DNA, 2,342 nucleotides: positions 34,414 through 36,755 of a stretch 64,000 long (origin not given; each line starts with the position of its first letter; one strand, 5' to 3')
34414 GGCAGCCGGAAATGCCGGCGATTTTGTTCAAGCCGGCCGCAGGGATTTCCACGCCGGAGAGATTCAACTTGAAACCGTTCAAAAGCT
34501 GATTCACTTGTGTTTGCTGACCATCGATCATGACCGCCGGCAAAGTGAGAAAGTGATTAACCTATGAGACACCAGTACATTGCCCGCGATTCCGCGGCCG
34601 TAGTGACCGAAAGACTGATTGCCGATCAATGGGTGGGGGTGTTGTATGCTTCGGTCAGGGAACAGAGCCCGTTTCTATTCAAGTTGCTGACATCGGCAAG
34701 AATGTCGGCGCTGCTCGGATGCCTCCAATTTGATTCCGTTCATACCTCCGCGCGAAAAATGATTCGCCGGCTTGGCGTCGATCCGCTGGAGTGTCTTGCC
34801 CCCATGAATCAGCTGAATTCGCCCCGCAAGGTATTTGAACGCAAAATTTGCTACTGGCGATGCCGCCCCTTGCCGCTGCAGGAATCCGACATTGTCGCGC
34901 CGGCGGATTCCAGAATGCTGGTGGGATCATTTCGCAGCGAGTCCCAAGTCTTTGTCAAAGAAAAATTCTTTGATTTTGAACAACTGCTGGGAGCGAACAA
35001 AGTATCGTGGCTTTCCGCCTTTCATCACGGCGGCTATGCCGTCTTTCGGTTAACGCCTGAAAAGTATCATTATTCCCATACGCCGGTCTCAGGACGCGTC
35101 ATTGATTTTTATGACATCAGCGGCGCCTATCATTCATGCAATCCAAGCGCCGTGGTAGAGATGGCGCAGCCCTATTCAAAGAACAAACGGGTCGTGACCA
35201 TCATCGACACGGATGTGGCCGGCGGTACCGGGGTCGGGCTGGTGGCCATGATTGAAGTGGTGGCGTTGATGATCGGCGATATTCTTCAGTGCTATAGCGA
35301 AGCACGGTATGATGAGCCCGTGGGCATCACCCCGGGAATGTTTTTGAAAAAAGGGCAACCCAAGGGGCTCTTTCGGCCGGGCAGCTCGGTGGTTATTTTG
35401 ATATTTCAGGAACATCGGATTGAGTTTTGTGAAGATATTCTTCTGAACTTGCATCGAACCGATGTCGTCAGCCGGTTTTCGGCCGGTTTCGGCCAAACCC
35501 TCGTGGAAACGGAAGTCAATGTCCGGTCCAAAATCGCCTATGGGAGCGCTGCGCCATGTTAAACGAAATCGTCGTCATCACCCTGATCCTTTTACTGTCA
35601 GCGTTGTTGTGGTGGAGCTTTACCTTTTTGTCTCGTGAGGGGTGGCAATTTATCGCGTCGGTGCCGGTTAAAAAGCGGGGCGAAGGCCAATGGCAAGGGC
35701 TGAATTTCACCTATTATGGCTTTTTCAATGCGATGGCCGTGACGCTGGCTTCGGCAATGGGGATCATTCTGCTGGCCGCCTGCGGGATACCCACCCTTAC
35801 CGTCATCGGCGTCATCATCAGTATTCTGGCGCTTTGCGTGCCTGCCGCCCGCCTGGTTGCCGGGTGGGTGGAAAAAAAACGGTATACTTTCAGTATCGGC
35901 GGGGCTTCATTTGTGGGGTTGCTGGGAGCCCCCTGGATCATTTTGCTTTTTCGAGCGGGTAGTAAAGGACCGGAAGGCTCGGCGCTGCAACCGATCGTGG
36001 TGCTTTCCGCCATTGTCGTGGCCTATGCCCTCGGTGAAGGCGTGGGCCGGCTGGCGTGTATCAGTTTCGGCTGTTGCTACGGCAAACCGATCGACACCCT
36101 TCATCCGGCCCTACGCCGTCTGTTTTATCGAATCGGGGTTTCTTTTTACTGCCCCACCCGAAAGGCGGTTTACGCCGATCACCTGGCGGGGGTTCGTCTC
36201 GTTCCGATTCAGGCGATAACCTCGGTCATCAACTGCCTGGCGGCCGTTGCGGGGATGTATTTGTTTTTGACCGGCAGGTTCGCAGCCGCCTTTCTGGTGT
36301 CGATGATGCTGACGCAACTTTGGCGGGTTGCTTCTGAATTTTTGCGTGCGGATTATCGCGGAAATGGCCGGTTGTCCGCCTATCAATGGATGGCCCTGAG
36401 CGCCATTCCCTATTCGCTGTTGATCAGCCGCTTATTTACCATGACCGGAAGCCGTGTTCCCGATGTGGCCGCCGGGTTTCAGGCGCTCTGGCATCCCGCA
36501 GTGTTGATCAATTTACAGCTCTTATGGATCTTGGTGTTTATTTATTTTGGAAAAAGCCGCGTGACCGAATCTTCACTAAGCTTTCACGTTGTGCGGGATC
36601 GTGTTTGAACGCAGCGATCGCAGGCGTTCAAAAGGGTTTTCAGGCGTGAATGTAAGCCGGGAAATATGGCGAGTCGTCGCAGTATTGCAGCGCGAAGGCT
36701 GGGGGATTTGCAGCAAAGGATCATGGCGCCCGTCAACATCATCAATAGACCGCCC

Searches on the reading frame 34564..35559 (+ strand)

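Call 58: search_protein_families(library=pfam, proteins=[window:34564-35559:+], max_evalue=0.001)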
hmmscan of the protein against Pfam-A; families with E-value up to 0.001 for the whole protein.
window:34564-35559:+ (332 aa): 1 family
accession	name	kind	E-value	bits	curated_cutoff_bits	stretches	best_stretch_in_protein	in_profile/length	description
PF02666.20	PS_Dcarbxylase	-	6.8e-36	124.2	22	1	100-287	13-178/198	Phosphatidylserine decarboxylase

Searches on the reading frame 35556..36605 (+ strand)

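Call 58: search_protein_families(library=pfam, proteins=[window:35556-36605:+], max_evalue=0.001)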
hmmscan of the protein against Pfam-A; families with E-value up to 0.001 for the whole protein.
window:35556-36605:+ (350 aa): 1 family
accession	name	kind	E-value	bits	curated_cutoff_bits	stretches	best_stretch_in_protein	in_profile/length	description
PF01790.23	LGT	-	1.2e-09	38.4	24.9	1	49-288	9-235/240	Prolipoprotein diacylglyceryl transferase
